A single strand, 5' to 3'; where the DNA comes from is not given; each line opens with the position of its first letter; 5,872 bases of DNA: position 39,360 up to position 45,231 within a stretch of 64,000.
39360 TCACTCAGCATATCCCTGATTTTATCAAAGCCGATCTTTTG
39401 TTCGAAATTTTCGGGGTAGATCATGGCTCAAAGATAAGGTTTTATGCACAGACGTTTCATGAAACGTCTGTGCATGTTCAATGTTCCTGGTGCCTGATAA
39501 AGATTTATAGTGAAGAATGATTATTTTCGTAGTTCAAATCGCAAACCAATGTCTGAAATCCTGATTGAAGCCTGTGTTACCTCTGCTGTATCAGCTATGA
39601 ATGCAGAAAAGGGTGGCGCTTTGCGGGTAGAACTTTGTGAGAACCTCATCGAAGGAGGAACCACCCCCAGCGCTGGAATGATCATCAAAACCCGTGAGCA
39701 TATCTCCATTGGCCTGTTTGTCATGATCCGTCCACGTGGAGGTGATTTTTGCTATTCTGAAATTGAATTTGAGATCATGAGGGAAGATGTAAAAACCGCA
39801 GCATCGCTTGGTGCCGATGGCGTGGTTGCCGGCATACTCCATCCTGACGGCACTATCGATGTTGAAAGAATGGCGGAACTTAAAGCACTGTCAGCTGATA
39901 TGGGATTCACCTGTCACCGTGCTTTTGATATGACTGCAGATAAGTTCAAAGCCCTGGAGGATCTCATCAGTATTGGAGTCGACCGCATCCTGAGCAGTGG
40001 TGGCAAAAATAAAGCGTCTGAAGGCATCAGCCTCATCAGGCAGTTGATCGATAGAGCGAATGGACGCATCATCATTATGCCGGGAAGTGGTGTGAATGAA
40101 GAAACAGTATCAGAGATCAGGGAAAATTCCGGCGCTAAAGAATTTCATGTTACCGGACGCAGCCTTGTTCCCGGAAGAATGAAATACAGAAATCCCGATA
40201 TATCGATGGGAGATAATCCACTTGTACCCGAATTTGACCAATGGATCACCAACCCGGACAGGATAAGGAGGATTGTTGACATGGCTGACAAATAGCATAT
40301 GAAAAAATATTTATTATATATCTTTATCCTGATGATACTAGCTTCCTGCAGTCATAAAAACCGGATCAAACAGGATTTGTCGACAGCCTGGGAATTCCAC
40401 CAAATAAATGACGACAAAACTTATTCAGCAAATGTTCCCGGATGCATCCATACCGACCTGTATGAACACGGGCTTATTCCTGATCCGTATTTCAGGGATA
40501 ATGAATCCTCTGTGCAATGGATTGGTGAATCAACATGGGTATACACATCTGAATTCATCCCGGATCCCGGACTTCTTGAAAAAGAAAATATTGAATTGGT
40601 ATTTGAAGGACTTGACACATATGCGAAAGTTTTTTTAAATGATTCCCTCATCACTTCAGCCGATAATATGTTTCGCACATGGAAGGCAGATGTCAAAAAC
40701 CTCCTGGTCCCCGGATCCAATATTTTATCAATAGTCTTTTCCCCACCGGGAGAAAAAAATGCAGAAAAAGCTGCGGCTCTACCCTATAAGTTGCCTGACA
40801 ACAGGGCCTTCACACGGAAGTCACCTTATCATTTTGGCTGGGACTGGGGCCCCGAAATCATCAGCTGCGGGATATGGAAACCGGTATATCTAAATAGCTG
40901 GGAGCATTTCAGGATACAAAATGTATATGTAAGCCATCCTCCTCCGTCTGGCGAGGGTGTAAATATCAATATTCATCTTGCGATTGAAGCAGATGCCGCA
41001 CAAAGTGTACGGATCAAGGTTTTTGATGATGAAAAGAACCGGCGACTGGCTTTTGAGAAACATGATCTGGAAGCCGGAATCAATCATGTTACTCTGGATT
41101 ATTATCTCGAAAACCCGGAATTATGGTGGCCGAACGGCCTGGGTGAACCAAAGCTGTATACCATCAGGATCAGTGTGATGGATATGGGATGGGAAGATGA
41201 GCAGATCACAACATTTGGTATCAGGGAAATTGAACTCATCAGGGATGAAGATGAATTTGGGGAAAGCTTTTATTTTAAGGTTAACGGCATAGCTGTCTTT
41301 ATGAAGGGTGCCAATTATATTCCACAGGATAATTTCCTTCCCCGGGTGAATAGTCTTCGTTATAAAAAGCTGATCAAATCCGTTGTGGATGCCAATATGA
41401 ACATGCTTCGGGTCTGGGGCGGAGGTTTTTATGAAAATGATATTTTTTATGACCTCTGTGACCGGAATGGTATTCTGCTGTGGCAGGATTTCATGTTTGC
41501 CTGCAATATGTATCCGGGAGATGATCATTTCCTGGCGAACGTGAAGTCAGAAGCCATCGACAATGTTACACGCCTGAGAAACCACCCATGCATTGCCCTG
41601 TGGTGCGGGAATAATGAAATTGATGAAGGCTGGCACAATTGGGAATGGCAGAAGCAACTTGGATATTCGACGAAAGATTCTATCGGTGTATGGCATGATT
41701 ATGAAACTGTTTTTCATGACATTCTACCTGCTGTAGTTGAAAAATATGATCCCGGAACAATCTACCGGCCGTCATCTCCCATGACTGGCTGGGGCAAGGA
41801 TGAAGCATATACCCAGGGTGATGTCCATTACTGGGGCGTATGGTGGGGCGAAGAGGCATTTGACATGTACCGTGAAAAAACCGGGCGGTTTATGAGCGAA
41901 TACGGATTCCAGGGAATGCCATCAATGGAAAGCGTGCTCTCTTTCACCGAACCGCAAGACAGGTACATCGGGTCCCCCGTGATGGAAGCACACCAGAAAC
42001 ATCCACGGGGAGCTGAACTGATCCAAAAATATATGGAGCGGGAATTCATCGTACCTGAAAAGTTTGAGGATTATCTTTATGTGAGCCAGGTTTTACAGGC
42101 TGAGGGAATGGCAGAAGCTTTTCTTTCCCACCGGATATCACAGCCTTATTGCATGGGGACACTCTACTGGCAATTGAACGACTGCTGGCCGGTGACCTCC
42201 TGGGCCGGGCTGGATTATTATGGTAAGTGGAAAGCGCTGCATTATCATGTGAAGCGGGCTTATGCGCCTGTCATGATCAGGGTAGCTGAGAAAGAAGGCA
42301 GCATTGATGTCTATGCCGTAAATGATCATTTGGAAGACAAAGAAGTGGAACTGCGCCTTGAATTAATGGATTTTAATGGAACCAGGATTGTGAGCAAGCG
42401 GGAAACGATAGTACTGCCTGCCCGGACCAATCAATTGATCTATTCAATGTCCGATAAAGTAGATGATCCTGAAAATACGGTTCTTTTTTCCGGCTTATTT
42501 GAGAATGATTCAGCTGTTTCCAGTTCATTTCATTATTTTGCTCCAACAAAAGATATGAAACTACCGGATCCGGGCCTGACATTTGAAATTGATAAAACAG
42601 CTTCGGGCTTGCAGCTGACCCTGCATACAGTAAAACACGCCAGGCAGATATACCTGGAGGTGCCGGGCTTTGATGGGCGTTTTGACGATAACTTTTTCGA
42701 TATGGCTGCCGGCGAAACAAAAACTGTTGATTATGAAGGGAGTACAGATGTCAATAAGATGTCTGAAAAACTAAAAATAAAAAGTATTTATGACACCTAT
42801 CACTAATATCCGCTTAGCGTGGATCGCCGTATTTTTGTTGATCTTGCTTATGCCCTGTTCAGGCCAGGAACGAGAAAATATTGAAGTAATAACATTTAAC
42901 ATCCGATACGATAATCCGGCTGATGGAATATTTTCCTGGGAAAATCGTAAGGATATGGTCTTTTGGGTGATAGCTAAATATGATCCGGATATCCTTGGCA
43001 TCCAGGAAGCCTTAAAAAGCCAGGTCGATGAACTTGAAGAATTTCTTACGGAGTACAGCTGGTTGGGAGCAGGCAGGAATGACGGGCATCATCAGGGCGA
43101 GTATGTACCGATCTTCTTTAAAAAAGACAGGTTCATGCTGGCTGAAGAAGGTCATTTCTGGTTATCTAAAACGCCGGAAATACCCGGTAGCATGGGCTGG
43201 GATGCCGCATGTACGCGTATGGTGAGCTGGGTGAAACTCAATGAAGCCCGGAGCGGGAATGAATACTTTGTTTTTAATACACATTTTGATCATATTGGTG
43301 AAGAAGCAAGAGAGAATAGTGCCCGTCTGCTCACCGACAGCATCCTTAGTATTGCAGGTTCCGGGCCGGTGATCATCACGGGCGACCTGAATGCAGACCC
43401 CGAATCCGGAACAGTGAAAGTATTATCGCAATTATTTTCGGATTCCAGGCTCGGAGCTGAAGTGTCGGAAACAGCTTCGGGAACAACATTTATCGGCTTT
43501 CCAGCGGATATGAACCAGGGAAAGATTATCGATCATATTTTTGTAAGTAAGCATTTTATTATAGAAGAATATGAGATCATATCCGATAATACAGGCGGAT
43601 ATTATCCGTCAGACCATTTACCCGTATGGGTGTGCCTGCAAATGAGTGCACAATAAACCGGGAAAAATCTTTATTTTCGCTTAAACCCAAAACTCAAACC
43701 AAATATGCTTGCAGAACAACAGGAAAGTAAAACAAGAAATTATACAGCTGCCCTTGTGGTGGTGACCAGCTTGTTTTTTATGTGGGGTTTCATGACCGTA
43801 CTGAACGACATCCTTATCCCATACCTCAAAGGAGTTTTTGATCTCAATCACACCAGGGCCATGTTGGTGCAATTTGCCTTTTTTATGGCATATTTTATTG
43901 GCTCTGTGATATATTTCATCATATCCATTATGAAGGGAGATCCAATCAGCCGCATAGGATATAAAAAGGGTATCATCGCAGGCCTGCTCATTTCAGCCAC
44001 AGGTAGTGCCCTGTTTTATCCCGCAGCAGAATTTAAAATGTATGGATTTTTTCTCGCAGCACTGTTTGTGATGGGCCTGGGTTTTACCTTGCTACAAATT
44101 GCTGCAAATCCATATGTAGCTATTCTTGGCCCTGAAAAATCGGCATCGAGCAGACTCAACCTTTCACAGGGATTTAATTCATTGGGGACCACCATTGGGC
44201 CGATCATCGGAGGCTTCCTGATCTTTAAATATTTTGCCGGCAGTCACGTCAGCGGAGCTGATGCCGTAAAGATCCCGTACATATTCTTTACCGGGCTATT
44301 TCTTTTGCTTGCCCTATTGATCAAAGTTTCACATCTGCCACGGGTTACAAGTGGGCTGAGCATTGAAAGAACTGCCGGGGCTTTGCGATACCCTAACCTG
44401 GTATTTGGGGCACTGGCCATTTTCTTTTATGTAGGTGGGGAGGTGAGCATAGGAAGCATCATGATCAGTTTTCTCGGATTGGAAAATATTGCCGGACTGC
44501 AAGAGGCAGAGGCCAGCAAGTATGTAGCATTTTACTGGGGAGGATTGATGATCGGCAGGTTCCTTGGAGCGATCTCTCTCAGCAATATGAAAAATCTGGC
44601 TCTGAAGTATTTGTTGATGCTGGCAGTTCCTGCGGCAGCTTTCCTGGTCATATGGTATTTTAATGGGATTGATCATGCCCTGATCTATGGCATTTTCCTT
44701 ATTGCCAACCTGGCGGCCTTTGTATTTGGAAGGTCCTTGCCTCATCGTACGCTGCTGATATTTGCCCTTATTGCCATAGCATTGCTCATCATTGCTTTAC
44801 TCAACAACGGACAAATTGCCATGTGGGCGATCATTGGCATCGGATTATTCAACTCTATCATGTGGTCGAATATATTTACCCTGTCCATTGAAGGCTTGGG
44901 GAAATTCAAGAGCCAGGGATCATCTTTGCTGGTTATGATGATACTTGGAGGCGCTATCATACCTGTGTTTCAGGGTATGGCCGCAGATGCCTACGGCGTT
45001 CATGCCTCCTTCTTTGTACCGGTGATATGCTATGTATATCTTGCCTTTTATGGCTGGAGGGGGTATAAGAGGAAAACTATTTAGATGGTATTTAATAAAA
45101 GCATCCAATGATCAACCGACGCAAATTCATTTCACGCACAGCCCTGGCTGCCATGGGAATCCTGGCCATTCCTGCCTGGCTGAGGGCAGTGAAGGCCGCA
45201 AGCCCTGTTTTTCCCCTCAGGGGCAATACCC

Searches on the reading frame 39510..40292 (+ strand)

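Call 12: search_protein_families(library=pfam, proteins=[window:39510-40292:+], max_evalue=0.001)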
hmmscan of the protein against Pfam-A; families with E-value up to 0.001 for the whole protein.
window:39510-40292:+ (261 aa): 1 family
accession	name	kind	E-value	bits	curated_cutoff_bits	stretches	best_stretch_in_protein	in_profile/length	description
PF03932.20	CutC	-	3.6e-66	222.9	23.3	1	17-216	1-200/202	CutC family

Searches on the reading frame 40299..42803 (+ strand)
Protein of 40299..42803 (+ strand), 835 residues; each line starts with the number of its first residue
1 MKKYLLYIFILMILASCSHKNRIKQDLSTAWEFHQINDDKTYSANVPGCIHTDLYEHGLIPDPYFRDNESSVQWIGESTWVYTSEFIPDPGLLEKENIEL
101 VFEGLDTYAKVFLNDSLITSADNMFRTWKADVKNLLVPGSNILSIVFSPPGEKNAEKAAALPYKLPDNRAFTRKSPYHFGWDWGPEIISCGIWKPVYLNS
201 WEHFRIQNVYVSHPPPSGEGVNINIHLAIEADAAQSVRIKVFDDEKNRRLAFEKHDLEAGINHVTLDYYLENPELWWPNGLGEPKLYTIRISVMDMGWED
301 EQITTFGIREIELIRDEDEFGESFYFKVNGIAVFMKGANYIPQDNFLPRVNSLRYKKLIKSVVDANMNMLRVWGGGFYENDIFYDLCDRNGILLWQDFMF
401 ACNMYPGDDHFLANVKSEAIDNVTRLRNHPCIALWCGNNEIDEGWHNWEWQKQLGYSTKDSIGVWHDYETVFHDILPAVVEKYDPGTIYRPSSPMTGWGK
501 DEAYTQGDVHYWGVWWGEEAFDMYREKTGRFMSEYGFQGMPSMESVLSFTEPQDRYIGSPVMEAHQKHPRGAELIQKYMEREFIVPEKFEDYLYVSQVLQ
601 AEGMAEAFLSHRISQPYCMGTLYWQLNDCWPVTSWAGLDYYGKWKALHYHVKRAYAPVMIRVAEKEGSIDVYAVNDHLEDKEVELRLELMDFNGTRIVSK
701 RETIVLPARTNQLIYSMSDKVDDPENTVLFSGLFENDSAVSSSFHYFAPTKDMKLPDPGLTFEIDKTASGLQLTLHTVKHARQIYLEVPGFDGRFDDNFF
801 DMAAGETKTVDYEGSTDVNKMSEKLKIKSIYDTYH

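Call 12: search_protein_families(library=pfam, proteins=[window:40299-42803:+], max_evalue=0.001)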
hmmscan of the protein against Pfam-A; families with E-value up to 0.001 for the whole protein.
window:40299-42803:+ (835 aa): 5 families
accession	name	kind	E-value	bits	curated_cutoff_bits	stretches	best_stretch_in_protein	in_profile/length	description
PF22666.2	Glyco_hydro_2_N2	-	3.2e-58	196.9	27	1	31-194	1-167/167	Glycosyl hydrolase 2 galactose-binding domain-like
PF17753.7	Ig_mannosidase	-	6.1e-18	64.7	22.6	1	755-833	1-81/81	Ig-fold domain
PF17786.7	Mannosidase_ig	-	5.3e-14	53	23.4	1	668-752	2-91/91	Mannosidase Ig/CBM-like domain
PF00703.27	Glyco_hydro_2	-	1.9e-11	45.2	23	1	221-309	18-109/109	Glycosyl hydrolases family 2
PF02837.24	Glyco_hydro_2_N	-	0.00026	21.4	28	1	78-145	65-131/169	Glycosyl hydrolases family 2, sugar binding domain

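Call 55: search_protein_families(library=ncbifam, proteins=[window:40299-42803:+], max_evalue=0.00001)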
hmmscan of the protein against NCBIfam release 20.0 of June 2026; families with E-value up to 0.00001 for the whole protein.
window:40299-42803:+ (835 aa): 7 families
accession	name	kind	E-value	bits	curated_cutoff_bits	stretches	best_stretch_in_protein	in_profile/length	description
NF052611.1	beta_gal_Bga2A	equivalog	9.4e-14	50.4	999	1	191-444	200-461/1007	beta-galactosidase, LacZ type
NF041462.1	GalA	equivalog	8.4e-12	44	900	1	190-440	164-404/763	beta-galactosidase GalA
NF041463.1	GalB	equivalog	1.3e-11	43.1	900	1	191-447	217-485/869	beta-galactosidase GalB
NF007538.0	PRK10150.1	equivalog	2e-10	39.6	544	1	17-327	5-298/607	beta-glucuronidase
NF050095.1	BetGlucuronLacZ4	equivalog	4.1e-10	38.4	950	1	221-444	188-411/666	beta-glucuronidase LacZ4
NF007666.0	PRK10340.1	equivalog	4.1e-10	38.2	1284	1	190-444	195-453/1030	beta-galactosidase subunit alpha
NF007074.0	PRK09525.1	subfamily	6.4e-10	37.4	1221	1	191-452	208-477/1027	beta-galactosidase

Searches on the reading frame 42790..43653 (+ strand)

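Call 12: search_protein_families(library=pfam, proteins=[window:42790-43653:+], max_evalue=0.001)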
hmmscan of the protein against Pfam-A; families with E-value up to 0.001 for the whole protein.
window:42790-43653:+ (288 aa): 1 family
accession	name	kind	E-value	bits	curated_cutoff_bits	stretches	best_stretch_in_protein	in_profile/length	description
PF03372.29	Exo_endo_phos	-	7.1e-15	55.8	24.5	1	35-276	2-225/225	Endonuclease/Exonuclease/phosphatase family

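Call 55: search_protein_families(library=ncbifam, proteins=[window:42790-43653:+], max_evalue=0.00001)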
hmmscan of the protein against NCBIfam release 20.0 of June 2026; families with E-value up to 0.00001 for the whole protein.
window:42790-43653:+ (288 aa): 2 families
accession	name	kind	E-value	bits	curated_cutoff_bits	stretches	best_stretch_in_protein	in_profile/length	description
TIGR00633.1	xth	equivalog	1.2e-06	28.3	99.05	0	240-283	213-254/255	exodeoxyribonuclease III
TIGR00195.1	exoDNase_III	equivalog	3.3e-06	26.9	182.55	0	240-282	209-253/254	exodeoxyribonuclease III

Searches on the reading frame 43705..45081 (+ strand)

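Call 12: search_protein_families(library=pfam, proteins=[window:43705-45081:+], max_evalue=0.001)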
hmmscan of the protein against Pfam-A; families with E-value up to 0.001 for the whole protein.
window:43705-45081:+ (459 aa): 1 family
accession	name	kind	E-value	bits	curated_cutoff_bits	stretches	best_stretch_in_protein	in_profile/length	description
PF07690.21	MFS_1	-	6.3e-14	52.1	33.4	1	23-340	5-311/347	Major Facilitator Superfamily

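Call 55: search_protein_families(library=ncbifam, proteins=[window:43705-45081:+], max_evalue=0.00001)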
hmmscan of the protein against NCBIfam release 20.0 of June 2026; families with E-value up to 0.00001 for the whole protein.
window:43705-45081:+ (459 aa): 4 families
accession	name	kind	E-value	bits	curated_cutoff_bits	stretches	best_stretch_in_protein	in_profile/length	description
TIGR01272.1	gluP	subfamily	2.9e-79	266.8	202.55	2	104-310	1-218/310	glucose/galactose MFS transporter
TIGR00885.1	fucP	equivalog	3.1e-57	194.6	280.4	2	16-326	4-325/410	L-fucose:H+ symporter permease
NF007524.0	PRK10133.1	equivalog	8.2e-55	186.4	427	2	4-327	15-352/438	L-fucose:H+ symporter permease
NF046060.1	NagP_SO3503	equivalog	2.1e-51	175.2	625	2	16-362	7-348/423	N-acetylglucosamine MFS transporter NagP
